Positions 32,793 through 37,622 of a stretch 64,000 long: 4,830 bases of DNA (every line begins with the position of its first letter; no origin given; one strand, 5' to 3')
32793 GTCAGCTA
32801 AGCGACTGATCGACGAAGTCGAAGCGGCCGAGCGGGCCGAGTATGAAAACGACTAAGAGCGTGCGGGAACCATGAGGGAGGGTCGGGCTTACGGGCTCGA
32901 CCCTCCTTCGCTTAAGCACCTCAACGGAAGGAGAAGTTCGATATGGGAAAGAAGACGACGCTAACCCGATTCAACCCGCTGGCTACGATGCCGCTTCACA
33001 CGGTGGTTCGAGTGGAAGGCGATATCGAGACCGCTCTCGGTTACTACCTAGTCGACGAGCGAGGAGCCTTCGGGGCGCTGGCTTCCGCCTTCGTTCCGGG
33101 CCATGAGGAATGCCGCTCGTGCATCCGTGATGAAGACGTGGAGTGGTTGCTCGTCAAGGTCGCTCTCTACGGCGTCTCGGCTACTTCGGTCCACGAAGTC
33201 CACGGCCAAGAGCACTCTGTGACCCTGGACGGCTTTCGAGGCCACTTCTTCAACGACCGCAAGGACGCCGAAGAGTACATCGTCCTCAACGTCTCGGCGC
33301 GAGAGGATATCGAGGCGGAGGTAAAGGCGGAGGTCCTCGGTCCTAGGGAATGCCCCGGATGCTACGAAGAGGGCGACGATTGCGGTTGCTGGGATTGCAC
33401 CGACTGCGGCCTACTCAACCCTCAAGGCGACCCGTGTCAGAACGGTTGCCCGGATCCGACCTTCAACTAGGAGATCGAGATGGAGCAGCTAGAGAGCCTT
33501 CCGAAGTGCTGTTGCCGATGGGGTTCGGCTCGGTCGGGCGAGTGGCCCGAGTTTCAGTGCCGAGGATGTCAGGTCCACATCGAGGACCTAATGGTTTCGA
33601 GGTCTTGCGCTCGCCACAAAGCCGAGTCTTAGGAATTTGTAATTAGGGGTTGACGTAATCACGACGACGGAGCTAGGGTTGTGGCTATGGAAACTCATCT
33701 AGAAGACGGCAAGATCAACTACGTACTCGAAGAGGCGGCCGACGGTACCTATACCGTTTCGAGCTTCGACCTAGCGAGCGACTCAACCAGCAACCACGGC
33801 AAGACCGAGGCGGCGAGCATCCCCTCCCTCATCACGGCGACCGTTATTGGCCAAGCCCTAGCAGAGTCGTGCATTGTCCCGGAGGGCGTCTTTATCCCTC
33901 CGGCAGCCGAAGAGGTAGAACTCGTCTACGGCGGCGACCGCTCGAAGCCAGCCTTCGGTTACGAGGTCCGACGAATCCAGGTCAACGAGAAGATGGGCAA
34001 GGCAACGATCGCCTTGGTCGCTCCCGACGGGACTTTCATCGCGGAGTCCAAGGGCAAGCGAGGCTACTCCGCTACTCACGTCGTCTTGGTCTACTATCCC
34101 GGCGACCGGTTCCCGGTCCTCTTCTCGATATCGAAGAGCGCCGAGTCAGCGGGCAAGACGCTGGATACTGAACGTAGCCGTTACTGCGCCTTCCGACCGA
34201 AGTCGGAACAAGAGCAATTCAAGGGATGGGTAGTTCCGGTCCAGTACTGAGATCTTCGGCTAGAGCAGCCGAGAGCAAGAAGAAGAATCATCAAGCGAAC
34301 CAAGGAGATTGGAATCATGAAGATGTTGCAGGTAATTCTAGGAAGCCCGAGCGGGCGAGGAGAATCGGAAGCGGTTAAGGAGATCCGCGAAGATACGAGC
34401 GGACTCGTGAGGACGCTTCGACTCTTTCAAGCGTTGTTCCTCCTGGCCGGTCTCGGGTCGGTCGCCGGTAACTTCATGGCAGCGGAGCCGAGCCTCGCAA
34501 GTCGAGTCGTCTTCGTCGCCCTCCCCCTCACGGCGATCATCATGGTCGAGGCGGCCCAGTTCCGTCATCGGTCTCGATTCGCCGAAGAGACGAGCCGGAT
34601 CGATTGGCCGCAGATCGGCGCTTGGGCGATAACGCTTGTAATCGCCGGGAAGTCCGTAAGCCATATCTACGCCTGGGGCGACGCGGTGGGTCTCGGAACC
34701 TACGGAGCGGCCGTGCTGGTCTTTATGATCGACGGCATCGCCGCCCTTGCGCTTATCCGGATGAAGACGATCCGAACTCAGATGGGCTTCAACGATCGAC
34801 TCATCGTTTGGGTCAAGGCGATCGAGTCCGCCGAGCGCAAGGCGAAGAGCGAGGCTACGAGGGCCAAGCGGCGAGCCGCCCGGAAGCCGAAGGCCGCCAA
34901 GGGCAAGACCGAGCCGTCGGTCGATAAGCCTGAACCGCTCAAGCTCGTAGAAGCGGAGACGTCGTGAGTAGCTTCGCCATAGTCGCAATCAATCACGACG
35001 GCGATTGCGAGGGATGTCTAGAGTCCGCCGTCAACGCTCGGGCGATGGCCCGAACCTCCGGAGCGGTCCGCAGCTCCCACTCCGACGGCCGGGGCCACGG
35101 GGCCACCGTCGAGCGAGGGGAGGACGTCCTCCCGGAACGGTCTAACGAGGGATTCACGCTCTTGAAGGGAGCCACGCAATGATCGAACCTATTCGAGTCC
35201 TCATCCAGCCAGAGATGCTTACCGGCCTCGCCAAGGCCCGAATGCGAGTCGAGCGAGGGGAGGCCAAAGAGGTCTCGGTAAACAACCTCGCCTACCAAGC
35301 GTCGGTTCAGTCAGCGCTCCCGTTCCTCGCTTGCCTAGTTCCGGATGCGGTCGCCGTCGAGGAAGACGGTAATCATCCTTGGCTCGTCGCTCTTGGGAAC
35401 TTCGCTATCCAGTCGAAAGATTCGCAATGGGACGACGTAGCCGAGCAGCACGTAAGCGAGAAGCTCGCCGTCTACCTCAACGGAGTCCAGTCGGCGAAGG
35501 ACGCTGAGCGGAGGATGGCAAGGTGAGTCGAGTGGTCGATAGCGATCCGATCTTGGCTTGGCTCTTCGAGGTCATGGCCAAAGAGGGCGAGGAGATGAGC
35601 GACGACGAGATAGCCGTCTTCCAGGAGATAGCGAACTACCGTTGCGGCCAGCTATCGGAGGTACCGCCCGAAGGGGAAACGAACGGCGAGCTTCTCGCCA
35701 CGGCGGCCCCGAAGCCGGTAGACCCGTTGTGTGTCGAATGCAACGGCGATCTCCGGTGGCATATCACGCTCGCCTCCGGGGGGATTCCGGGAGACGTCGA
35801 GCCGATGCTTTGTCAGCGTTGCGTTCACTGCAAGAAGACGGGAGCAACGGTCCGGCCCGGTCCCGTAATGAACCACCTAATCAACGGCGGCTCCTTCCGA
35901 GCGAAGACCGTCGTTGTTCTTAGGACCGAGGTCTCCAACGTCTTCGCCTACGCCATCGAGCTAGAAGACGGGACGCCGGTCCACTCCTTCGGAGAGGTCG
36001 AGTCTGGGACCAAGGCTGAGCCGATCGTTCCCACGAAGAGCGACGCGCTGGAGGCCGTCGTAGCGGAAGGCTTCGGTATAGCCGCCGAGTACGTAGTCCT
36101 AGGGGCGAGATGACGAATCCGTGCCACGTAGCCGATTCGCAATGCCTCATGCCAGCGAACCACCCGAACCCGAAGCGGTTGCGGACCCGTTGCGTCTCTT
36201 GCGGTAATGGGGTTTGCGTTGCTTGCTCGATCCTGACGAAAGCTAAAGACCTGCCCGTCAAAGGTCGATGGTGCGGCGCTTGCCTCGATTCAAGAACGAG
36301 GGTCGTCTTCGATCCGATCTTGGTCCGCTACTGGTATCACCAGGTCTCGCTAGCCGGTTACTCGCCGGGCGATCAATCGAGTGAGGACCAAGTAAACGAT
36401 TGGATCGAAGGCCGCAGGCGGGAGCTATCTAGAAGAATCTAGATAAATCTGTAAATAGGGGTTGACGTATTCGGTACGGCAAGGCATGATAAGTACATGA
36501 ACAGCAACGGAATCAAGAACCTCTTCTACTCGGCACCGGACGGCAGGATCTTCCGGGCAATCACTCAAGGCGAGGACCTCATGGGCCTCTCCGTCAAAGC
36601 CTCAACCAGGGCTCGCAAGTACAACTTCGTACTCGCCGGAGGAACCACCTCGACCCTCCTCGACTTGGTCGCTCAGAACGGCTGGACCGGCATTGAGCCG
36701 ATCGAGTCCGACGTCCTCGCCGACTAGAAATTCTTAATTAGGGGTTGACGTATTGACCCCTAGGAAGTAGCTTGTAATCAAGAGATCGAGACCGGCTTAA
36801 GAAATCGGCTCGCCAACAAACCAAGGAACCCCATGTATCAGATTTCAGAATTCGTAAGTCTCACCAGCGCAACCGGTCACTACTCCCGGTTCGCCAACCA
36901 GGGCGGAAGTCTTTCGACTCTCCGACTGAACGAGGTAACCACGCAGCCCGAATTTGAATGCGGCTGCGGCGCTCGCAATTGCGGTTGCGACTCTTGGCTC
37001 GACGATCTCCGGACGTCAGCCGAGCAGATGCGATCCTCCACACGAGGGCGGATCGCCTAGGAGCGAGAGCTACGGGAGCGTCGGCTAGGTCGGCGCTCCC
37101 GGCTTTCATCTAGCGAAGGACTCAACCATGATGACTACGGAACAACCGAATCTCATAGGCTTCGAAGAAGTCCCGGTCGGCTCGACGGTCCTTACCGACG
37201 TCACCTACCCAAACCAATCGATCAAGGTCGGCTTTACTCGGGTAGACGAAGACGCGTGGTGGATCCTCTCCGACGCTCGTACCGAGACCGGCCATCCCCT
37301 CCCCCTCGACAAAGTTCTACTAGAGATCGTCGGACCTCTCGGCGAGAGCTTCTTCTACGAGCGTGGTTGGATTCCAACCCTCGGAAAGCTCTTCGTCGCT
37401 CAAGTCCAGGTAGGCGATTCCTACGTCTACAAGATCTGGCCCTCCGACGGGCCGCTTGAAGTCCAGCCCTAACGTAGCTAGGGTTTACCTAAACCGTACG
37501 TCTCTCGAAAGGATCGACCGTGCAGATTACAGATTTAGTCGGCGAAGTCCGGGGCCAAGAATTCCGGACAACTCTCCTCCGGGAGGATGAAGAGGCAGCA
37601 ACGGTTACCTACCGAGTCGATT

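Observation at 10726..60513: Family of at least 18 near-identical extended promoters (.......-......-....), most driving leaderless mRNAs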

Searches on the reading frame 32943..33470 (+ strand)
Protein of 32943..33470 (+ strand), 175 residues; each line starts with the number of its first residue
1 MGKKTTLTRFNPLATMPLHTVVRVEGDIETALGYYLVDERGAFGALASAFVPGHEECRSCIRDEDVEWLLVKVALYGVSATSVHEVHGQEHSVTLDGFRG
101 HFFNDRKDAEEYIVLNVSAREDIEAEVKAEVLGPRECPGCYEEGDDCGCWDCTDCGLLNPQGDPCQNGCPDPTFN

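Call 29: find_encoding_contigs(protein=window:32943-33470:+, flank=10000, max_places=1)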
Protein window:32943-33470:+ (175 aa): 6 contigs read that carry it; 1 place shown.
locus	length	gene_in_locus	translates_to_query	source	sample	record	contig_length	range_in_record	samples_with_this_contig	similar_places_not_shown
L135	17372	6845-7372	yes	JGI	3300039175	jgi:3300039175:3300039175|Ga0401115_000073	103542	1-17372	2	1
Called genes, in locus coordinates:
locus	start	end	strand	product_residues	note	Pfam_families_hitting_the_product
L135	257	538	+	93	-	-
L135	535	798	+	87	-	-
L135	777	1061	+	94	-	-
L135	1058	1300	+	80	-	-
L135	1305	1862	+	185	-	-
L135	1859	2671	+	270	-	PF03703:bPH_2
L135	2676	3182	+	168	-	-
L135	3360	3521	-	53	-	-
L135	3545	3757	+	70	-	-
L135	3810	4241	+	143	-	-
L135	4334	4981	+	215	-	-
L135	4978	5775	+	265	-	-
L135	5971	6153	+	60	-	-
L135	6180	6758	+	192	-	-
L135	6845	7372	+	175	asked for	-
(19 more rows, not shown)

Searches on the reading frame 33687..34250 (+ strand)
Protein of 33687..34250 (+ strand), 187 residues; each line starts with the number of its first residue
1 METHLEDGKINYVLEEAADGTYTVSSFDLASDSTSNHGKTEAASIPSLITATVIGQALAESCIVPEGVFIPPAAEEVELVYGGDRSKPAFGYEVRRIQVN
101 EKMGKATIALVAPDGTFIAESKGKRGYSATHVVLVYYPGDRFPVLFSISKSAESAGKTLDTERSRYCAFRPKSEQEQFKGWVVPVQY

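Call 63: find_homologous_proteins(query=window:33687-34250:+, max_evalue=0.001)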
Query window:33687-34250:+ (187 aa): 1 proteins with E <= 0.001 among 282 candidates.
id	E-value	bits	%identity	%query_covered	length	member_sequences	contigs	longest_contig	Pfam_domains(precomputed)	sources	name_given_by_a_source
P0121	3.0e-116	403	99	100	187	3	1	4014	-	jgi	jgi:hypothetical protein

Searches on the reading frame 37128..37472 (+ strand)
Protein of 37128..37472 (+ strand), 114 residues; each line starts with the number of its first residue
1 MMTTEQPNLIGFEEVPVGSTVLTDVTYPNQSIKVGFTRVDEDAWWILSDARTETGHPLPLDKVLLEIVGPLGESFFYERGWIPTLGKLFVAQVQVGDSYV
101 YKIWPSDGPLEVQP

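Call 68: search_protein_families(library=pfam, max_evalue=1, proteins=[window:37128-37472:+])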
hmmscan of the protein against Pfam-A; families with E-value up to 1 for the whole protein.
window:37128-37472:+ (114 aa): 1 family
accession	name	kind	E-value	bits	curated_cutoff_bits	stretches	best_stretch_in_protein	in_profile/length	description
PF18131.8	KN17_SH3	-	0.044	14.3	27.9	1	71-98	19-46/53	KN17 SH3-like domain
